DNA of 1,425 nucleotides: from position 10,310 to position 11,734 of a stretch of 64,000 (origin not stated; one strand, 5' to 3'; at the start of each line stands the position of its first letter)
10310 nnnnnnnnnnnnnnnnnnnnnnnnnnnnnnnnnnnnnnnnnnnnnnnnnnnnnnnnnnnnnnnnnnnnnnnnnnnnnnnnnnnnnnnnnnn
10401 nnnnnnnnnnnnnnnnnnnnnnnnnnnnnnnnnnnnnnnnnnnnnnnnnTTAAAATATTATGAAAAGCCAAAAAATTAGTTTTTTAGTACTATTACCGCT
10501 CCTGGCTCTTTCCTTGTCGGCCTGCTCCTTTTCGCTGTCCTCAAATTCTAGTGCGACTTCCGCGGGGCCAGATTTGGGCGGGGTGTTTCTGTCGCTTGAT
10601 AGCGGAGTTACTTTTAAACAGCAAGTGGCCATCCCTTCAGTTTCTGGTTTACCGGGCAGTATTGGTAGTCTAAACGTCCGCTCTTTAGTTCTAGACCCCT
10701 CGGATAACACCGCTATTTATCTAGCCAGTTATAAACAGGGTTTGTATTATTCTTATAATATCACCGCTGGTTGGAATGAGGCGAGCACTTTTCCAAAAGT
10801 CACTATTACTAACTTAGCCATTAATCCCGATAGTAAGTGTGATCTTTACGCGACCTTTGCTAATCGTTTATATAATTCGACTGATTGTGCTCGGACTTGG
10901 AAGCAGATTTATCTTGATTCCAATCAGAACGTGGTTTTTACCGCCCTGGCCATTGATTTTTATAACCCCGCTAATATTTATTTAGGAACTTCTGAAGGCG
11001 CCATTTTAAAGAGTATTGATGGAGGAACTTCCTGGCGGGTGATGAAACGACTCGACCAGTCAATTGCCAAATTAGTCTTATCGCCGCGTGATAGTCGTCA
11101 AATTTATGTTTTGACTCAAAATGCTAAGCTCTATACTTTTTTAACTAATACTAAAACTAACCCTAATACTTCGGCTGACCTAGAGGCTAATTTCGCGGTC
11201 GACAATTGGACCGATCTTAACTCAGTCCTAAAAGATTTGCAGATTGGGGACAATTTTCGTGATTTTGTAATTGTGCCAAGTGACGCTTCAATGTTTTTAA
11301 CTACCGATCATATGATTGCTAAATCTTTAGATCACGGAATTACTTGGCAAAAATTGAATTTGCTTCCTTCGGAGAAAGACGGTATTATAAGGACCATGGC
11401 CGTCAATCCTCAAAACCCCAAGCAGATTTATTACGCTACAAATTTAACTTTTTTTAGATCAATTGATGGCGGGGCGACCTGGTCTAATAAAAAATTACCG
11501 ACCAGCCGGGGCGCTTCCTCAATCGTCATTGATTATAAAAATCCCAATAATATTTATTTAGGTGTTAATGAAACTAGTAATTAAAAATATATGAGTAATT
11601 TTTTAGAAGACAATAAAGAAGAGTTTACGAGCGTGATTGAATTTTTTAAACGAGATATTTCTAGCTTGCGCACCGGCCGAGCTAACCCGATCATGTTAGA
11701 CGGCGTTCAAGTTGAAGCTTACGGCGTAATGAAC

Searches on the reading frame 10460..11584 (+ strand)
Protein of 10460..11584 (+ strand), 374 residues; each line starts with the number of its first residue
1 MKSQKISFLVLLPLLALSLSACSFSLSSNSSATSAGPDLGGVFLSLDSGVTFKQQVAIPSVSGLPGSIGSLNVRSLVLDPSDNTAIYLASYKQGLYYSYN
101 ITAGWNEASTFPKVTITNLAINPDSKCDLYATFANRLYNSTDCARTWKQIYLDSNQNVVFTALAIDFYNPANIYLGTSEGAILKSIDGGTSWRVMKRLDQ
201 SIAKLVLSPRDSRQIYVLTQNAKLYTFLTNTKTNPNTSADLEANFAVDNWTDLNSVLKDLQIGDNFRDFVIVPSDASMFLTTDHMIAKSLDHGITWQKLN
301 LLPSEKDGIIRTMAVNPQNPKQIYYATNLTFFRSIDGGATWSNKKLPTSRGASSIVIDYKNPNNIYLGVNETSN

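Call 12: search_protein_families(library=pfam, proteins=[window:10460-11584:+], max_evalue=0.001)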
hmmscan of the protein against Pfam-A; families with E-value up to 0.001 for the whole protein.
window:10460-11584:+ (374 aa): 3 families
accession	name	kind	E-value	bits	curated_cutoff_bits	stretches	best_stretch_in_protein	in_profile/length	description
PF15902.12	Sortilin-Vps10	-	3.6e-17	62.7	33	3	286-365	3-83/446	Sortilin, neurotensin receptor 3,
PF14870.12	PSII_BNR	-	6.7e-08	32.6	27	0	144-199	6-56/303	Photosynthesis system II assembly factor YCF48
PF02012.26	BNR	-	1.6e-07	30.7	27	0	289-298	3-12/12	BNR/Asp-box repeat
